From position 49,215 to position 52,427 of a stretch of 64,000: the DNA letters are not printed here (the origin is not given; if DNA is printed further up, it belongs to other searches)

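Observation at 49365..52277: A 970-aa protein fusing two different GT-C glycosyltransferase modules (DUF2029/GT87-like plus PMT/GT39-like)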

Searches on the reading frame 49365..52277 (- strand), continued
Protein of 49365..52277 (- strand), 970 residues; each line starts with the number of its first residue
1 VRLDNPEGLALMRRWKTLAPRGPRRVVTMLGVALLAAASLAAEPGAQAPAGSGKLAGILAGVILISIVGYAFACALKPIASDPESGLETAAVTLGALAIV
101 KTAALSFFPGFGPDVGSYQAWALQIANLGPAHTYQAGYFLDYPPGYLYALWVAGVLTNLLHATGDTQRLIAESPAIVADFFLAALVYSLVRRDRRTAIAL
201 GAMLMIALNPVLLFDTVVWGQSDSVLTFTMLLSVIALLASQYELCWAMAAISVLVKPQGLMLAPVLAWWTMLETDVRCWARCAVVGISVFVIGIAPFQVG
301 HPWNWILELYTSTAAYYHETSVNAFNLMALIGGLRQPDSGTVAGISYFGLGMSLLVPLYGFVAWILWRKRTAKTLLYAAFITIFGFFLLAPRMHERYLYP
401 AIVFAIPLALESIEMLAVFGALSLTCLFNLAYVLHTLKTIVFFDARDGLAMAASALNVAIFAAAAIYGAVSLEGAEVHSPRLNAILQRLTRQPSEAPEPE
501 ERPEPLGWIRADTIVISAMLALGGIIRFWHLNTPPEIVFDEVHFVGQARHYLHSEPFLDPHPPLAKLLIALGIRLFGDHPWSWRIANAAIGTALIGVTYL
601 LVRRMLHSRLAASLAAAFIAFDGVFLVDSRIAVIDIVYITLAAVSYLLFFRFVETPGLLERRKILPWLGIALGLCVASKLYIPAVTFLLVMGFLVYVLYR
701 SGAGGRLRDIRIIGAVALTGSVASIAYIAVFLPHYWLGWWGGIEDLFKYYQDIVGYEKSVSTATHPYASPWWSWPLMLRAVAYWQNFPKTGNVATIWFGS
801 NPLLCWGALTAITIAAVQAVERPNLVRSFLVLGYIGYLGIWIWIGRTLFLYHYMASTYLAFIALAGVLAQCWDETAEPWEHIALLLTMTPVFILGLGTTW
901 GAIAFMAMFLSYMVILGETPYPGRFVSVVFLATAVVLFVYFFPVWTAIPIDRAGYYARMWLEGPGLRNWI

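Call 82: search_protein_families(library=ncbifam, proteins=[L006:9797-10789:+, L014:9777-11084:+, L009:9794-10795:+, L048:9935-10948:+, L006:10779-11183:+], max_evalue=0.00001)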
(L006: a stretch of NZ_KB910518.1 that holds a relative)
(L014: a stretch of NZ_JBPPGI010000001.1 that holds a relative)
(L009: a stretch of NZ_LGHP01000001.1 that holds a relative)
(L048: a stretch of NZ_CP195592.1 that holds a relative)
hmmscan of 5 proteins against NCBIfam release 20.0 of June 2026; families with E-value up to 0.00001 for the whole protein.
L006:9797-10789:+ (330 aa): 14 families
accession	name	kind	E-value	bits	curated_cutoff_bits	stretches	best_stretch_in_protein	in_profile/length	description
NF047588.1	GlcsyltransPgfSStrep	equivalog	5.6e-91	305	500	1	5-306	3-305/308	glycosyltransferase PgfS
NF007986.1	PRK10714.1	equivalog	8.2e-54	182.7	529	1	4-305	7-310/316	undecaprenyl-phosphate 4-deoxy-4-formamido-L-arabinose transferase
TIGR03937.1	PgaC_IcaA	equivalog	9.5e-17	61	422.3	1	6-104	48-143/407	poly-beta-1,6-N-acetyl-D-glucosamine synthase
NF007482.0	PRK10073.1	equivalog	6.4e-13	48.4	423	1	3-101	6-100/334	glycosyltransferase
NF041875.1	EPS_EpsD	equivalog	3.3e-12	46.5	370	1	6-147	2-144/325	exopolysaccharide biosynthesis glycosyltransferase EpsD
TIGR04283.1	glyco_like_mftF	equivalog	1.3e-11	44.6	182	1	6-130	2-116/221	TIGR04283 family arsenosugar biosynthesis glycosyltransferase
NF047683.1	TeichurnBiosyTuaG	equivalog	2.6e-11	43.6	400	1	4-104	7-104/252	teichuronic acid biosynthesis protein TuaG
NF058614.1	PPMAGASynPpgS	equivalog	1.6e-09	37.5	370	1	7-126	4-117/226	polyprenyl-phospho-N-acetylgalactosaminyl synthase PpgS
NF050050.1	ProtGlycPglI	equivalog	2.3e-09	37.1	500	1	4-125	3-122/306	GalNAc(5)-diNAcBac-PP-undecaprenol beta-1,3-glucosyltransferase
NF041391.1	DPhHxTase_Halo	equivalog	4.3e-09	35.7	375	1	12-166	4-150/213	dolichyl-phosphate hexose transferase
NF010496.0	PRK13915.1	equivalog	6.5e-09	35.3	262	1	3-120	31-151/307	glucosyl-3-phosphoglycerate synthase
TIGR04242.1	nodulat_NodC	equivalog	2.4e-07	30.1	550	1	6-112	51-157/395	chitooligosaccharide synthase NodC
NF041394.1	GtaseAglG_Halo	equivalog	3.7e-07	29.7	440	1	5-114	3-110/304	glucosyl-dolichyl phosphate glucuronosyltransferase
NF045692.1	OglycostaseCruG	equivalog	9.8e-06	24.7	600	0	4-148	42-194/386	2'-O-glycosyltransferase CruG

L014:9777-11084:+ (435 aa): 20 families
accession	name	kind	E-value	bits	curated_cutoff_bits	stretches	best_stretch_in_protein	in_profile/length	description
NF047588.1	GlcsyltransPgfSStrep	equivalog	9.7e-95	317.3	500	1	6-308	2-305/308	glycosyltransferase PgfS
NF007986.1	PRK10714.1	equivalog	4.9e-54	183.5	529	1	6-307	7-310/316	undecaprenyl-phosphate 4-deoxy-4-formamido-L-arabinose transferase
TIGR03937.1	PgaC_IcaA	equivalog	1.9e-19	69.9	422.3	1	5-100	45-137/407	poly-beta-1,6-N-acetyl-D-glucosamine synthase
NF007482.0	PRK10073.1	equivalog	1.6e-14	53.7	423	1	1-100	2-97/334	glycosyltransferase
NF041875.1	EPS_EpsD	equivalog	4e-14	52.7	370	1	7-150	1-145/325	exopolysaccharide biosynthesis glycosyltransferase EpsD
TIGR04283.1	glyco_like_mftF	equivalog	4e-12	46.2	182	1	7-140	1-124/221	TIGR04283 family arsenosugar biosynthesis glycosyltransferase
NF058614.1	PPMAGASynPpgS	equivalog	4.4e-12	45.9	370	1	8-170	3-164/226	polyprenyl-phospho-N-acetylgalactosaminyl synthase PpgS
NF047683.1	TeichurnBiosyTuaG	equivalog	5.1e-11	42.7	400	1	4-99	5-97/252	teichuronic acid biosynthesis protein TuaG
NF010496.0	PRK13915.1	equivalog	1.7e-10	40.5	262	1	4-108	30-136/307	glucosyl-3-phosphoglycerate synthase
NF050050.1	ProtGlycPglI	equivalog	7.2e-10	38.7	500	1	6-136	3-131/306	GalNAc(5)-diNAcBac-PP-undecaprenol beta-1,3-glucosyltransferase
NF041391.1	DPhHxTase_Halo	equivalog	3.8e-09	35.8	375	1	13-131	3-111/213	dolichyl-phosphate hexose transferase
TIGR04182.1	glyco_TIGR04182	equivalog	3.6e-08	33.1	325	1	7-297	2-289/293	S-layer glycoprotein N-glycosyltransferase AglJ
NF045692.1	OglycostaseCruG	equivalog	6.4e-08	31.9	600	1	6-120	42-160/386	2'-O-glycosyltransferase CruG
TIGR03469.1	HpnB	hypoth_equivalog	4.5e-07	29.2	379.25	1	6-116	45-163/386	hopene-associated glycosyltransferase HpnB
NF053846.1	glyco_with_XrtP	equivalog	1.1e-06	27.6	520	1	9-69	45-101/440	XrtP-associated glycosyltransferase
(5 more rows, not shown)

L009:9794-10795:+ (333 aa): 16 families
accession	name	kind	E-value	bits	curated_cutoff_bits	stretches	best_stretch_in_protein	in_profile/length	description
NF047588.1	GlcsyltransPgfSStrep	equivalog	1.1e-90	304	500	1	7-309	2-305/308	glycosyltransferase PgfS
NF007986.1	PRK10714.1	equivalog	1.8e-50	171.8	529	1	7-308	7-310/316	undecaprenyl-phosphate 4-deoxy-4-formamido-L-arabinose transferase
TIGR03937.1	PgaC_IcaA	equivalog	5.3e-16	58.6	422.3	1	7-100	46-136/407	poly-beta-1,6-N-acetyl-D-glucosamine synthase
NF007482.0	PRK10073.1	equivalog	2.6e-13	49.7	423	1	2-101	2-97/334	glycosyltransferase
NF047683.1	TeichurnBiosyTuaG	equivalog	2.1e-12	47.2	400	1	7-139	7-139/252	teichuronic acid biosynthesis protein TuaG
TIGR04283.1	glyco_like_mftF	equivalog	1.6e-11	44.2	182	1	9-114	2-97/221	TIGR04283 family arsenosugar biosynthesis glycosyltransferase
NF041875.1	EPS_EpsD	equivalog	1.6e-10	40.9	370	1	9-149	2-143/325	exopolysaccharide biosynthesis glycosyltransferase EpsD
NF058614.1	PPMAGASynPpgS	equivalog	1.5e-09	37.7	370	1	10-147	4-136/226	polyprenyl-phospho-N-acetylgalactosaminyl synthase PpgS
NF050050.1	ProtGlycPglI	equivalog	2e-09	37.3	500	1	7-140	3-134/306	GalNAc(5)-diNAcBac-PP-undecaprenol beta-1,3-glucosyltransferase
NF041391.1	DPhHxTase_Halo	equivalog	1.1e-08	34.4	375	1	14-135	3-114/213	dolichyl-phosphate hexose transferase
NF041394.1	GtaseAglG_Halo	equivalog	6.8e-07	28.9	440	1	7-118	2-111/304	glucosyl-dolichyl phosphate glucuronosyltransferase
NF010496.0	PRK13915.1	equivalog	7.1e-07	28.6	262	1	6-110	31-138/307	glucosyl-3-phosphoglycerate synthase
TIGR04242.1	nodulat_NodC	equivalog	2.2e-06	26.9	550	1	9-115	51-157/395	chitooligosaccharide synthase NodC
NF045692.1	OglycostaseCruG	equivalog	2.4e-06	26.7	600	1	7-121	42-160/386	2'-O-glycosyltransferase CruG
TIGR03965.1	mycofact_glyco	equivalog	5.7e-06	25.5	280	1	8-113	76-178/467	mycofactocin biosynthesis glycosyltransferase MftF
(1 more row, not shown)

L048:9935-10948:+ (337 aa): 13 families
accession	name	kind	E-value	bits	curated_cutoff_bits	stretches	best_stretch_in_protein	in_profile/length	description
NF047588.1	GlcsyltransPgfSStrep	equivalog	5.2e-85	285.4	500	1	6-305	4-304/308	glycosyltransferase PgfS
NF007986.1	PRK10714.1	equivalog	5.7e-48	163.6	529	1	5-305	8-310/316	undecaprenyl-phosphate 4-deoxy-4-formamido-L-arabinose transferase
TIGR03937.1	PgaC_IcaA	equivalog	3.1e-17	62.6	422.3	1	5-97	47-136/407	poly-beta-1,6-N-acetyl-D-glucosamine synthase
NF007482.0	PRK10073.1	equivalog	3.3e-12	46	423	1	5-102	8-101/334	glycosyltransferase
NF047683.1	TeichurnBiosyTuaG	equivalog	4.8e-12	46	400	1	5-131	8-134/252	teichuronic acid biosynthesis protein TuaG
TIGR04283.1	glyco_like_mftF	equivalog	3.8e-11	43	182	1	6-111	2-97/221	TIGR04283 family arsenosugar biosynthesis glycosyltransferase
NF041875.1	EPS_EpsD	equivalog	1e-10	41.6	370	1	6-119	2-112/325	exopolysaccharide biosynthesis glycosyltransferase EpsD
NF050050.1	ProtGlycPglI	equivalog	3.4e-10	39.8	500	1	6-130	5-127/306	GalNAc(5)-diNAcBac-PP-undecaprenol beta-1,3-glucosyltransferase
NF058614.1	PPMAGASynPpgS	equivalog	5.6e-10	39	370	1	7-127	4-118/226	polyprenyl-phospho-N-acetylgalactosaminyl synthase PpgS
NF041391.1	DPhHxTase_Halo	equivalog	9.3e-09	34.6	375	1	12-129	4-111/213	dolichyl-phosphate hexose transferase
TIGR04182.1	glyco_TIGR04182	equivalog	1.6e-08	34.3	325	0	6-133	3-120/293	S-layer glycoprotein N-glycosyltransferase AglJ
NF045692.1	OglycostaseCruG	equivalog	4.3e-06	25.9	600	1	5-119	43-161/386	2'-O-glycosyltransferase CruG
NF010496.0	PRK13915.1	equivalog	6.1e-06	25.5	262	1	5-108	33-139/307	glucosyl-3-phosphoglycerate synthase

L006:10779-11183:+ (134 aa): 0 families
